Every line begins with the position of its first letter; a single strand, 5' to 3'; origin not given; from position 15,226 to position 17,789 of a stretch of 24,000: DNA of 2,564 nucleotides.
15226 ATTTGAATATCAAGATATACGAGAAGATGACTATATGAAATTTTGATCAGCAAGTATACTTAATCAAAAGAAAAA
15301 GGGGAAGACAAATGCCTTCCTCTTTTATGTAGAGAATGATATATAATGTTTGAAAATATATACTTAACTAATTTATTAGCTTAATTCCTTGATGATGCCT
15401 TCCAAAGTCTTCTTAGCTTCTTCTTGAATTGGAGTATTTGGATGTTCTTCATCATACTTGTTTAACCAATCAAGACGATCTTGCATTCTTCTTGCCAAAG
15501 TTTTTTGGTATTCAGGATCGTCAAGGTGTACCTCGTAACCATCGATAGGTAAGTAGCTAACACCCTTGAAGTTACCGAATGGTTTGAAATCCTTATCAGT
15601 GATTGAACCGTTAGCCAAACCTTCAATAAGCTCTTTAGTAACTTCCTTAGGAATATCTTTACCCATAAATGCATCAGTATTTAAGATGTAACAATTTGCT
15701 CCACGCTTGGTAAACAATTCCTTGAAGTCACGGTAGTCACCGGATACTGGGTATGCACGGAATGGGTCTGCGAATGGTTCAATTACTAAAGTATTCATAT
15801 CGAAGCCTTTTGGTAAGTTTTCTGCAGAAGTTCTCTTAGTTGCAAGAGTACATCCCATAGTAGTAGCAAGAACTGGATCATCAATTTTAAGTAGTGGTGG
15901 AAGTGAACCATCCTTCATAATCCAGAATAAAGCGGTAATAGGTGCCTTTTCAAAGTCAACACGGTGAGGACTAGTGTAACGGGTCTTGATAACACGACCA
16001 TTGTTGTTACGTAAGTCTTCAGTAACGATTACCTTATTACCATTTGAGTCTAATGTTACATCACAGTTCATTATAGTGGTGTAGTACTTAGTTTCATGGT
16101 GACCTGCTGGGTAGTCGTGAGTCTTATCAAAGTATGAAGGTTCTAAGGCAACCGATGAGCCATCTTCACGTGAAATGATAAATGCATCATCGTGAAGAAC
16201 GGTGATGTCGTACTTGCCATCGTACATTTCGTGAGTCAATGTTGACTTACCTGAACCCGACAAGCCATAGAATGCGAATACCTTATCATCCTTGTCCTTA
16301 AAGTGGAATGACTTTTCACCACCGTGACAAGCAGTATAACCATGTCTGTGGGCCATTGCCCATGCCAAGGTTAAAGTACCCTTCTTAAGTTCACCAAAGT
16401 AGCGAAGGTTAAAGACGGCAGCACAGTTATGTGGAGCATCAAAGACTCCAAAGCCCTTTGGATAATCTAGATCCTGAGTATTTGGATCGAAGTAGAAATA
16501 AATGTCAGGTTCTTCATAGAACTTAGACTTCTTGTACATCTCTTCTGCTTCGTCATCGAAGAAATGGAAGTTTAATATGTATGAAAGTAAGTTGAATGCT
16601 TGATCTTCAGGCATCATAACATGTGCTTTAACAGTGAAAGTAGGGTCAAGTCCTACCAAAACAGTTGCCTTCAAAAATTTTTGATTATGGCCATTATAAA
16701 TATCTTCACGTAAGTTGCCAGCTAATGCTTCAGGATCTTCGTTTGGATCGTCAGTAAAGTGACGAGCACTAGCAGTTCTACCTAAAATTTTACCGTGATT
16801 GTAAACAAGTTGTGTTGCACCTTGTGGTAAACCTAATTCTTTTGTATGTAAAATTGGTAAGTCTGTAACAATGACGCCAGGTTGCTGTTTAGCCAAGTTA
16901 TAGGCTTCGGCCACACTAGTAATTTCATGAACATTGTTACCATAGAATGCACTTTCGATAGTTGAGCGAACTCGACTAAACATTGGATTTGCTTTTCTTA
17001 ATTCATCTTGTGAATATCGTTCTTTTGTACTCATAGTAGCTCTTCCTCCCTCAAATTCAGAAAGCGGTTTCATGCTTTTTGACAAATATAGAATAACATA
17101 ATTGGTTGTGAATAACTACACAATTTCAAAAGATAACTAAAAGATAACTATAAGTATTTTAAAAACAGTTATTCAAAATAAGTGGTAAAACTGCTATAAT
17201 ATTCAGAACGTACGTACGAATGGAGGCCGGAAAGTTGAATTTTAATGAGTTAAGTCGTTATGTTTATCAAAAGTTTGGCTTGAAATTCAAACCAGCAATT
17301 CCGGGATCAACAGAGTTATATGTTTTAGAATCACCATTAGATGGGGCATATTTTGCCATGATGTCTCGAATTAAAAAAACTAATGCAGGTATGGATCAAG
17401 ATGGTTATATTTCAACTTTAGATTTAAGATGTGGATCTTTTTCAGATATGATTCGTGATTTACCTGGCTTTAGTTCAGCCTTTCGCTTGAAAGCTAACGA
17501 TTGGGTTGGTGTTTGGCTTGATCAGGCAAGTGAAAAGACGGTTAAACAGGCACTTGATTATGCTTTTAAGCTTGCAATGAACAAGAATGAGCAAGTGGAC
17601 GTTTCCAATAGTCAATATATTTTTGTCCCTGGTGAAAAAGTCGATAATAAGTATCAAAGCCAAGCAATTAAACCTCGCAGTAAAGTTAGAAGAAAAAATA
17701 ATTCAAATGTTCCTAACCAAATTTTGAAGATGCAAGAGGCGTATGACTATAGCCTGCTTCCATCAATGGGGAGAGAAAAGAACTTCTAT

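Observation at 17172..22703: TerB / P-loop ATPase / Lhr-like helicase operon: a Shango-type anti-phage candidate among housekeeping genes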

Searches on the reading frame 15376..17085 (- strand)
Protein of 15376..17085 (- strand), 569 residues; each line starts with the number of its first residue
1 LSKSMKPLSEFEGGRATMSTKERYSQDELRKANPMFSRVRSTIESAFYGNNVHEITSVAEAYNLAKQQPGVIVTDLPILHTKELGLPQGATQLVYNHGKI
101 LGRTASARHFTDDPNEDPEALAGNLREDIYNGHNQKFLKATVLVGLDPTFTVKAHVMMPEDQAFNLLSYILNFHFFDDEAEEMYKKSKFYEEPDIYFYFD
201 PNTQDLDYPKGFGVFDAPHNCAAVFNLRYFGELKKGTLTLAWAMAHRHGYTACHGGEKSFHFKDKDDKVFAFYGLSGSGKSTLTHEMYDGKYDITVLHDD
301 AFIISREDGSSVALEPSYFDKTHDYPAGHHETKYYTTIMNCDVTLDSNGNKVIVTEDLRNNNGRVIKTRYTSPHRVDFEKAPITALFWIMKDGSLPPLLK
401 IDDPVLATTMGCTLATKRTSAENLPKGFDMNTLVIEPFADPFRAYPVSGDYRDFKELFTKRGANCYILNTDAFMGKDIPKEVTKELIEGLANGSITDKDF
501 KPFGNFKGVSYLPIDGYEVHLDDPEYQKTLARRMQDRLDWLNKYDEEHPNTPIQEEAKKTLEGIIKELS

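Call 12: search_protein_families(library=pfam, proteins=[window:15376-17085:-])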
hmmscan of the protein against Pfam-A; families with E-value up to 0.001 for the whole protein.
window:15376-17085:- (569 aa): 1 family
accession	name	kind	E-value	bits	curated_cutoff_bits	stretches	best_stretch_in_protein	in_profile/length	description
PF01293.25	PEPCK_ATP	-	2.2e-13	50.2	26.5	1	135-506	85-451/465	Phosphoenolpyruvate carboxykinase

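Call 24: find_related_loci(query=window:15376-17085:-, collection=genome_contigs, flank=10000)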
Query window:15376-17085:- (569 aa) in genome_contigs; peptide patterns used: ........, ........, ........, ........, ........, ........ (x = any residue, [..] = any of these).
95 stretches matched a pattern; 71 encode a relative of the query (tblastn E <= 1e-3); 68 distinct loci.
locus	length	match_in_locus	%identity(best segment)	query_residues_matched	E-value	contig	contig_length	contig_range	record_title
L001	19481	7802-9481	94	10-569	0e+0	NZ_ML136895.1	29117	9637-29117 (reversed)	Lactobacillus xujianguonis strain HT111-2 Scaffold25, whole genome shotgun sequence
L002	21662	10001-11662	94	16-569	0e+0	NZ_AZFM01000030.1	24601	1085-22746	Lactobacillus kalixensis DSM 16043 Scaffold30, whole genome shotgun sequence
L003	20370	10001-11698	93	5-569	0e+0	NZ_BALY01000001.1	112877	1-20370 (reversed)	Lactobacillus hamsteri DSM 5661 = JCM 6256, whole genome shotgun sequence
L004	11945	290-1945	95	18-569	0e+0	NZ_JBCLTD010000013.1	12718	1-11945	Lactobacillus intestinalis strain 12-1131 voucher GPTB0047 scaffold13, whole genome shotgun sequence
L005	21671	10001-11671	92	13-569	0e+0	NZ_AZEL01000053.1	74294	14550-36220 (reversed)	Lactobacillus gallinarum DSM 10532 = JCM 2011 strain DSM 10532 NODE_83, whole genome shotgun sequence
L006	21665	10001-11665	92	15-569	0e+0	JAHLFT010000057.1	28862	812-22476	MAG: Candidatus Lactobacillus pullistercoris isolate F6-686 F6M83__C48257_L28862, whole genome shotgun sequence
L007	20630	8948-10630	91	9-569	0e+0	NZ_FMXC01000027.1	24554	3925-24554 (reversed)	Lactobacillus kefiranofaciens strain ATCC 43761, whole genome shotgun sequence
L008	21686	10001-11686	91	8-569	0e+0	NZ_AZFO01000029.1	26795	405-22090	Lactobacillus ultunensis DSM 16047 Scaffold29, whole genome shotgun sequence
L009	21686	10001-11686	90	8-569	0e+0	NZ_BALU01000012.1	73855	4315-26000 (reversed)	Lactobacillus kitasatonis DSM 16761 = JCM 1039, whole genome shotgun sequence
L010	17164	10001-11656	93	18-569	0e+0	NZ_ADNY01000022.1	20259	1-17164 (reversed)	Lactobacillus amylolyticus DSM 11664 contig00026, whole genome shotgun sequence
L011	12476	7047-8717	91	13-569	0e+0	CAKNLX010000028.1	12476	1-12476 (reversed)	MAG TPA_asm: uncultured Lactobacillus sp. isolate ERR3414580_bin.46_metaWRAP_v1.1_MAG genome assembly, contig: NODE_8077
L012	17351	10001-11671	91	13-569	0e+0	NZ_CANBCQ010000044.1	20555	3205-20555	MAG: uncultured Lactobacillus sp. isolate SRR15429248_bin.5_metawrap_v1.3_MAG NODE.204_length_20555_cov_41_677996, whole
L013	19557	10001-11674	91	11-569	0e+0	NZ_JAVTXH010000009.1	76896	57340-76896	Lactobacillus johnsonii strain UMB3423 NODE_9_length_76896_cov_145.959436, whole genome shotgun sequence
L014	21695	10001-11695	89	5-569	0e+0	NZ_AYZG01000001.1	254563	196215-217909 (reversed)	Lactobacillus taiwanensis DSM 21401 NODE_3, whole genome shotgun sequence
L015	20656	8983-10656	90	11-569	0e+0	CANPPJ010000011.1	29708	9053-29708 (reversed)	MAG TPA_asm: uncultured Lactobacillus sp. isolate SRR15730552_bin.52_metawrap_v1.3_MAG genome assembly, contig: NODE.340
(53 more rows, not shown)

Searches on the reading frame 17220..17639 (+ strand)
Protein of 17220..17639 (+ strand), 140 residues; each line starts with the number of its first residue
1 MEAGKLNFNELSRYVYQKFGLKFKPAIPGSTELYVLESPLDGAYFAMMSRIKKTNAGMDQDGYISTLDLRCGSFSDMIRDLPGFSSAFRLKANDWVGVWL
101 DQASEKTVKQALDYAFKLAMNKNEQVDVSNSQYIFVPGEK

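Call 35: search_protein_families(library=pfam, proteins=[window:17220-17639:+], max_evalue=10)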
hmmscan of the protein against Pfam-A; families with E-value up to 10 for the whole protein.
seq(140 aa): 0 families

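Call 66: search_protein_representatives(protein=window:17220-17594:+)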
Query: 125 residues. Proteins with E-value up to 0.001 (for the whole library): 34; up to 1e-10: 10; up to 1e-30: 2. The best 34 are listed.
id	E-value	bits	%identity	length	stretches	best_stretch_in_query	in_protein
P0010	4.0e-48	178.7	67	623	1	6-123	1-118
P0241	3.1e-32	127.4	55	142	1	7-123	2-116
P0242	1.2e-25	106.2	42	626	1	10-122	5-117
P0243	5.1e-25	104.1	50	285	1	4-122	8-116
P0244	2.7e-24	101.8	59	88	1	8-101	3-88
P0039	1.8e-21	92.7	45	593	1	7-122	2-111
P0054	1.9e-18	83.0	44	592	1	9-120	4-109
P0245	1.6e-17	79.9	31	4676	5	30-73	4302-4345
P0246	4.9e-12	62.3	40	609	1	7-124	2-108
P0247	6.2e-11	58.7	34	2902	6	36-73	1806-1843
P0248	4.2e-08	49.6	37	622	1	9-122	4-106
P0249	7.1e-08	48.8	46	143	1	66-123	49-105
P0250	7.4e-07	45.5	36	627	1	9-124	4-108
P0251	4.3e-06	43.1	32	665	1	9-123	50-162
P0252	6.5e-06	42.5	41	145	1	66-124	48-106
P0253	1.6e-05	41.2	27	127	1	10-122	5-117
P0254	1.9e-05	41.0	24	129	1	9-118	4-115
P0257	4.2e-05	39.9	24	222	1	7-120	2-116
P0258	5.2e-05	39.6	25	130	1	10-119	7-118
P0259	7.3e-05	39.1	23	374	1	4-123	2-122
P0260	1.6e-04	38.0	28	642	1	12-121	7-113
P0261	1.8e-04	37.8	24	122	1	10-122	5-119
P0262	2.2e-04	37.6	24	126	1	7-122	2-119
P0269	8.3e-04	35.7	25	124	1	13-120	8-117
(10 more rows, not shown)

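Call 67: search_protein_families(library=pfam, proteins=[P0253, P0254, P0258, P0261, P0262, P0269, P0257, P0259, P0241, P0260], max_evalue=0.01)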
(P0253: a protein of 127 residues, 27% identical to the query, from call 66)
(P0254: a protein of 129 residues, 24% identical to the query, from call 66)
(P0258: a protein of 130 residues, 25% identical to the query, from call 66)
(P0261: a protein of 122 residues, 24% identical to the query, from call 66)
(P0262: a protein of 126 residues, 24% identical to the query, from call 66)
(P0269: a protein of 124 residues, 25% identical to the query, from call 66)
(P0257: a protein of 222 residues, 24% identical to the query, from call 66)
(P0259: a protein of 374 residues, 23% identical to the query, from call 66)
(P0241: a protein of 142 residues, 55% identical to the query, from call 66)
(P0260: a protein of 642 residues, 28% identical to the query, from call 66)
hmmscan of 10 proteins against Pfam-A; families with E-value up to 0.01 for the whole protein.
P0253 (127 aa): 1 family
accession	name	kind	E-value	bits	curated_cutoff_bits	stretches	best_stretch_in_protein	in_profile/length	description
PF04237.18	YjbR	-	2.4e-19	70.2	30.1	1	14-113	4-88/88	YjbR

P0254 (129 aa): 1 family
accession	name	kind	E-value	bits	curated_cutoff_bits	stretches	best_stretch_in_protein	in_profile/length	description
PF04237.18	YjbR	-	8.5e-20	71.7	30.1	1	13-114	3-87/88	YjbR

P0258 (130 aa): 1 family
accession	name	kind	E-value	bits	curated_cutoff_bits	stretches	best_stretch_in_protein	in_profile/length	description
PF04237.18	YjbR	-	3.9e-15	56.7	30.1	1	18-117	6-88/88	YjbR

P0261 (122 aa): 1 family
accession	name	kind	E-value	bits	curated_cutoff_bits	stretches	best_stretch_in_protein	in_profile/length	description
PF04237.18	YjbR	-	5.4e-15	56.3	30.1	1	14-114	4-87/88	YjbR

P0262 (126 aa): 1 family
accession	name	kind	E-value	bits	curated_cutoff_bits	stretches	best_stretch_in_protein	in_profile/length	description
PF04237.18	YjbR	-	5.4e-15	56.3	30.1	1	13-115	3-88/88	YjbR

P0269 (124 aa): 1 family
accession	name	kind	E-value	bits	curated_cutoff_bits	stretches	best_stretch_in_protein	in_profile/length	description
PF04237.18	YjbR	-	4.5e-19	69.3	30.1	1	13-115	3-88/88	YjbR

P0257 (222 aa): 2 families
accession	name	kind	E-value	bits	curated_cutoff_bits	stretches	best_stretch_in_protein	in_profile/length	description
PF01035.26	DNA_binding_1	-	1.2e-27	96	27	1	120-199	4-81/81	6-O-methylguanine DNA methyltransferase, DNA binding domain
PF04237.18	YjbR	-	1.7e-15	57.9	30.1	1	15-114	5-88/88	YjbR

P0259 (374 aa): 7 families
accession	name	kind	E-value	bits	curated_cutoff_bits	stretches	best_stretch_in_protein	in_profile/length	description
PF04237.18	YjbR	-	5.7e-17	62.6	30.1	1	19-116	6-87/88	YjbR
PF01381.28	HTH_3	-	1.6e-07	31.7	23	1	126-174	1-49/55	Helix-turn-helix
PF13560.12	HTH_31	-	3.6e-06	27.6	27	1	126-174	6-55/64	Helix-turn-helix domain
PF12844.13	HTH_19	-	7.2e-05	23.1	30.2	1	125-161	3-39/64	Helix-turn-helix domain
PF20069.4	DUF6465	-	0.00092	19.7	26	1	257-371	2-128/130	Family of unknown function (DUF6465)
PF13443.12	HTH_26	-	0.0019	18.8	22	1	125-159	1-35/63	Cro/C1-type HTH DNA-binding domain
PF08279.18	HTH_11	-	0.0097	16.2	25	0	126-151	6-32/55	HTH domain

P0241 (142 aa): 0 families

P0260 (642 aa): 2 families
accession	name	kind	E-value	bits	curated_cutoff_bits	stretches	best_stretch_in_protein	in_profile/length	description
PF15615.11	TerB_C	-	9.3e-21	75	26.3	1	482-631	4-148/148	TerB-C domain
PF13208.11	TerB_N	-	1.2e-13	51.8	25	1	170-328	23-167/207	TerB N-terminal domain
